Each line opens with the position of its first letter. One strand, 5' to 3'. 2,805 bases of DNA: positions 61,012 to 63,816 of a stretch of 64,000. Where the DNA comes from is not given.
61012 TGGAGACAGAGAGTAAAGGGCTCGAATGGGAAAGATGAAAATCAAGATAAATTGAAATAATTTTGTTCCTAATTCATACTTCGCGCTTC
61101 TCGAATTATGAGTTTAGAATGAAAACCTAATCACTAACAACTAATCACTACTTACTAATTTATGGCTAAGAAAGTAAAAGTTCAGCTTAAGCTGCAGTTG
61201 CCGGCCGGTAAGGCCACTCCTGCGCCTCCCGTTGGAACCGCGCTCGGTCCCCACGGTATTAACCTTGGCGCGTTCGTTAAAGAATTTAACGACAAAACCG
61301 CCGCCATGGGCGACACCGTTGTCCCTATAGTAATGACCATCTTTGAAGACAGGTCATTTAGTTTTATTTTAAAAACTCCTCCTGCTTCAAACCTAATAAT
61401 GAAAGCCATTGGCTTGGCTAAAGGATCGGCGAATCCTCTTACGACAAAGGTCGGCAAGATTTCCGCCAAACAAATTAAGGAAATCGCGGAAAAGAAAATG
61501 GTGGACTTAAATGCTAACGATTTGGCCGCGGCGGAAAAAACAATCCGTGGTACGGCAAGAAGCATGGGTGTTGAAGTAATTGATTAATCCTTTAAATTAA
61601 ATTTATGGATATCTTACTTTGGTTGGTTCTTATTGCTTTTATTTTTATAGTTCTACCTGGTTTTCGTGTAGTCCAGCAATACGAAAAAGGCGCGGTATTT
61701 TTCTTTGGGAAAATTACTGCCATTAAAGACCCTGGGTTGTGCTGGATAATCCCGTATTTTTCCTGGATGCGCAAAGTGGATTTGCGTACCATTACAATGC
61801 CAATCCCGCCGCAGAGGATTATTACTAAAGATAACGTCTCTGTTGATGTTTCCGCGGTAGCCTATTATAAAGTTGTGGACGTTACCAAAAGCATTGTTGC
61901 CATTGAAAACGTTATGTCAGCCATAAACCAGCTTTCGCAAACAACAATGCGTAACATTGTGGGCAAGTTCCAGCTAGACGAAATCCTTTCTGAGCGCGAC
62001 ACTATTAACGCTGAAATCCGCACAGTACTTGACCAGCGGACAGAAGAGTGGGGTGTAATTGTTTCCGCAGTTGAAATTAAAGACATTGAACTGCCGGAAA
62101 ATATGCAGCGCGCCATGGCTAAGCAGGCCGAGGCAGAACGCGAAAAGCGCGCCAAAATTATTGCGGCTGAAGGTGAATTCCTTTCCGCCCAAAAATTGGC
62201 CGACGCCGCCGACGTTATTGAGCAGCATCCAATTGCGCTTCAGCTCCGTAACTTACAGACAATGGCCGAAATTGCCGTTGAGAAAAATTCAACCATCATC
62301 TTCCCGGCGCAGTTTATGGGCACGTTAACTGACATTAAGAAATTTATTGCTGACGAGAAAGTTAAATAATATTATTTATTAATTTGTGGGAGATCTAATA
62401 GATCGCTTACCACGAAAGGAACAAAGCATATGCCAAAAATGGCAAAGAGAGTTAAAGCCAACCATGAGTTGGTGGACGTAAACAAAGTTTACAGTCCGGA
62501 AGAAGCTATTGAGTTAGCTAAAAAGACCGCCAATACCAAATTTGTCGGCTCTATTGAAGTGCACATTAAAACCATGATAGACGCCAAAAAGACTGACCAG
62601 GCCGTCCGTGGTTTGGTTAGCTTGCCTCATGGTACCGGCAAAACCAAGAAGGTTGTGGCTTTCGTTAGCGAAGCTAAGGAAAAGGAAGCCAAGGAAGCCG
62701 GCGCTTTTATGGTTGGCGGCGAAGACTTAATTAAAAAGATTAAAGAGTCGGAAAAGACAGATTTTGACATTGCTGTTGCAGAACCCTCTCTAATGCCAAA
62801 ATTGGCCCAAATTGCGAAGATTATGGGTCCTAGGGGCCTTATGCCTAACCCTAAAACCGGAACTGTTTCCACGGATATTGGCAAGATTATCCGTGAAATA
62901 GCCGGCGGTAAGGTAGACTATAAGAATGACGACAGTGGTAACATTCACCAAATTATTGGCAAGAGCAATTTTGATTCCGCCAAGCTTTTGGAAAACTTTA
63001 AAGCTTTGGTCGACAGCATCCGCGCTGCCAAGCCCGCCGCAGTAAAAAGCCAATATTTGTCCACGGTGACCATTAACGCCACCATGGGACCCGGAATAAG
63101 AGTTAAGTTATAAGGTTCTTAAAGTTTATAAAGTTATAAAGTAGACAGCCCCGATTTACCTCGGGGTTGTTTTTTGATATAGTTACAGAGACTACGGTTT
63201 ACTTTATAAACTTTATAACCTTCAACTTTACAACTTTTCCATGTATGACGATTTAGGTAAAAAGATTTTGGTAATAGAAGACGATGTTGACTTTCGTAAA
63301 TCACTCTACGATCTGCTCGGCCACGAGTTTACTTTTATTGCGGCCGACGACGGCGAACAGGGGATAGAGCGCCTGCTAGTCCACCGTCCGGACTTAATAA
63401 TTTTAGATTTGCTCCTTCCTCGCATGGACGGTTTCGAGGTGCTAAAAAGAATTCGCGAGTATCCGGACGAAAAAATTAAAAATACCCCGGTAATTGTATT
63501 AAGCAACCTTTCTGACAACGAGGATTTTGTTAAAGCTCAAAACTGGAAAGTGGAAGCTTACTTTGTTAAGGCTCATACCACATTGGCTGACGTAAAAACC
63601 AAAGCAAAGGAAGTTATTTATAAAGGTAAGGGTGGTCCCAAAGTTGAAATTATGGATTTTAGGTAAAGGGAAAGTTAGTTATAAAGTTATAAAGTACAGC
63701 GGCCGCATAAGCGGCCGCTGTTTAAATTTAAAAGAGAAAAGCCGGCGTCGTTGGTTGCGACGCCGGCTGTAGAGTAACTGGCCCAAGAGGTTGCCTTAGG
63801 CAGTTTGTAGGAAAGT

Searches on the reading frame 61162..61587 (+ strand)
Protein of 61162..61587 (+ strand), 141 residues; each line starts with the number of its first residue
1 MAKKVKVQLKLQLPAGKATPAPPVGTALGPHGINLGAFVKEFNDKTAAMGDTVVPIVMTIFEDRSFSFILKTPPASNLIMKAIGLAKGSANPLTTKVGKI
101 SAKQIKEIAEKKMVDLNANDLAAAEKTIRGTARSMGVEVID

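Call 46: search_protein_families(library=pfam, proteins=[window:61162-61587:+], max_evalue=0.00001)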
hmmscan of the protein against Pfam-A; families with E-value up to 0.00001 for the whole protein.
window:61162-61587:+ (141 aa): 2 families
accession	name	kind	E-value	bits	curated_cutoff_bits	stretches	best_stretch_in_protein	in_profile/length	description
PF00298.24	Ribosomal_L11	-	6.2e-27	94.3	21.4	1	71-139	1-69/69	Ribosomal protein L11, RNA binding domain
PF03946.19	Ribosomal_L11_N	-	3.3e-24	84.9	32.9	1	9-66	1-58/58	Ribosomal protein L11, N-terminal domain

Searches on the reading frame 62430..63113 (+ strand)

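Call 46: search_protein_families(library=pfam, proteins=[window:62430-63113:+], max_evalue=0.00001)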
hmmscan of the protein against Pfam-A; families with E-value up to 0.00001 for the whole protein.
window:62430-63113:+ (227 aa): 1 family
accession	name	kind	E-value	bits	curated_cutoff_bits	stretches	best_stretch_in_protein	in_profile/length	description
PF00687.26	Ribosomal_L1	-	2.7e-54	184.2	32.2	1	31-221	2-198/198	Ribosomal protein L1p/L10e family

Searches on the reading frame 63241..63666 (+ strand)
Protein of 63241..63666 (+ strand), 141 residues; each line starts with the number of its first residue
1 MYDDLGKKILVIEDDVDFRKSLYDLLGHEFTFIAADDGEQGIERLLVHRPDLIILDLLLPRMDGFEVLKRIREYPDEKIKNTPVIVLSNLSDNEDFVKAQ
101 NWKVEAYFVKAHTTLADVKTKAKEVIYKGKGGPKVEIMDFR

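Call 46: search_protein_families(library=pfam, proteins=[window:63241-63666:+], max_evalue=0.00001)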
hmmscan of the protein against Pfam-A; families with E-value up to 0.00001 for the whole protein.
window:63241-63666:+ (141 aa): 1 family
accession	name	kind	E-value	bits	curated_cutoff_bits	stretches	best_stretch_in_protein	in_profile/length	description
PF00072.30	Response_reg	-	3.9e-19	69.3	30.2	1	9-111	1-100/111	Response regulator receiver domain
